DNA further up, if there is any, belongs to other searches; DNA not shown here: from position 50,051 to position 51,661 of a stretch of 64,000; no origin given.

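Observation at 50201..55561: Two GT-C membrane transferases plus a Wzy_C (WaaL/PglL-like) protein: possible protein O-glycosylation rather than, or as well as, polysaccharide assembly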

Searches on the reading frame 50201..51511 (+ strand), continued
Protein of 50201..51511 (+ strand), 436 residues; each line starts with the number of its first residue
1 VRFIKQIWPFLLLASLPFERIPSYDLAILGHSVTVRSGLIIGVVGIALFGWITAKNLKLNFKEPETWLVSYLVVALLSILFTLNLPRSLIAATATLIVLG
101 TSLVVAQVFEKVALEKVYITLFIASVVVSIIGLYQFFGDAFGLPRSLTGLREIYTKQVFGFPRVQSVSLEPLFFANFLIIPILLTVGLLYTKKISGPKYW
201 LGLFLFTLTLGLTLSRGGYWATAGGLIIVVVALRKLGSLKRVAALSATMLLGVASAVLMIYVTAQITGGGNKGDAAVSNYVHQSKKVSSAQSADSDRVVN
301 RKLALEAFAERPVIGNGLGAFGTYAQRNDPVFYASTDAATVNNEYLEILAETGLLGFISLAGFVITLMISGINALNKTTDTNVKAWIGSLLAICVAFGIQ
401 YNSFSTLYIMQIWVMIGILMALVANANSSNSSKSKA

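Call 76: search_protein_representatives(alignment_id=A1)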
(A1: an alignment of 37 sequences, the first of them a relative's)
Query: 37 sequences, 438 profile positions. Proteins with E-value up to 0.001 (for the whole library): 96504; up to 1e-10: 18195; up to 1e-30: 675. The best 150 are listed.
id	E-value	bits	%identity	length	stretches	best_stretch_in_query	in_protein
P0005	4.9e-172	589.1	-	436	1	1-434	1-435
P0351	1.8e-158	544.4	-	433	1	2-434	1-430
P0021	1.8e-158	544.4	-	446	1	1-435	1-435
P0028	6.8e-158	542.5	-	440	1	2-433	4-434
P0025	1.6e-154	531.4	-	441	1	1-429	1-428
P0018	2.1e-154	531.0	-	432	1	1-432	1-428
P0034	5.2e-145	500.0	-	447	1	4-433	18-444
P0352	8.1e-144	496.1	-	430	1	2-431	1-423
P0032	2.2e-143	494.7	-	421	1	2-429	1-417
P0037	7.3e-142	489.7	-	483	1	4-435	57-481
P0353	1.5e-140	485.4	-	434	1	3-435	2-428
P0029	2.6e-139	481.3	-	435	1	2-430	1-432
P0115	1.9e-135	468.5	-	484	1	3-434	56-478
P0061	1.5e-134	465.6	-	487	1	3-431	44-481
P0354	6.9e-133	460.1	-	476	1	3-433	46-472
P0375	1.6e-122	426.0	-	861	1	6-434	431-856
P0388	2.9e-120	418.5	-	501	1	4-432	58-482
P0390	6.2e-120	417.4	-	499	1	3-430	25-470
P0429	1.6e-112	393.0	-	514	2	200-434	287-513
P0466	8.1e-104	364.3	-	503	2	204-436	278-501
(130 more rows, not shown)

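Call 77: search_protein_families(library=pfam, proteins=[P0375, P0388, P0390, P0429, P0466], max_evalue=0.01)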
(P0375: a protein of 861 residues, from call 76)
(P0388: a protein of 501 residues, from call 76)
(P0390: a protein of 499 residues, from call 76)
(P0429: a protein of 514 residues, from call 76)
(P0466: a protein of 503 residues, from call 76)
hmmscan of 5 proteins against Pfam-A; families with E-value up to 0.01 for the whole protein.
P0375 (861 aa): 6 families
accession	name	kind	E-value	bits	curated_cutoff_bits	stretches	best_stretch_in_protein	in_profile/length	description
PF00534.26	Glycos_transf_1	-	4.6e-33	114.6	26.4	1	190-348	13-171/172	Glycosyl transferases group 1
PF13692.12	Glyco_trans_1_4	-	2.9e-28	99.4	27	1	194-335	3-142/142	Glycosyl transferases group 1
PF04932.20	Wzy_C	-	5.4e-18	65.6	31.7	1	636-786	2-149/149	O-Antigen ligase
PF20706.3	GT4-conflict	-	5.2e-09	36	26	1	202-305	209-315/385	Family 4 Glycosyltransferase in conflict systems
PF13524.12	Glyco_trans_1_2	-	5.1e-05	23.7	25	1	208-351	3-130/144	Glycosyl transferase-like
PF13439.12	Glyco_transf_4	-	0.00011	22.7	28.5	1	22-163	7-161/170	Glycosyltransferase Family 4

P0388 (501 aa): 1 family
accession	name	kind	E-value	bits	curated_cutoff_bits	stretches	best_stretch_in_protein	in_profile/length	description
PF04932.20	Wzy_C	-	2.2e-22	79.9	31.7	1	263-413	2-148/149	O-Antigen ligase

P0390 (499 aa): 1 family
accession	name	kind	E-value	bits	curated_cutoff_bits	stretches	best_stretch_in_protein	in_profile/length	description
PF04932.20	Wzy_C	-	1.3e-23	83.8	31.7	1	245-394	2-149/149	O-Antigen ligase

P0429 (514 aa): 1 family
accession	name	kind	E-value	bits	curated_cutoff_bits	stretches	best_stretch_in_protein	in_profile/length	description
PF04932.20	Wzy_C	-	3.5e-24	85.7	31.7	1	294-443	3-149/149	O-Antigen ligase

P0466 (503 aa): 2 families
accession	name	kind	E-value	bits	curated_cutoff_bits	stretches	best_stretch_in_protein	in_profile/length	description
PF04932.20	Wzy_C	-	5.5e-18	65.6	31.7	1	281-428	3-148/149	O-Antigen ligase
PF05875.18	Ceramidase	-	0.0014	18.5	32.5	1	107-188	104-188/259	Ceramidase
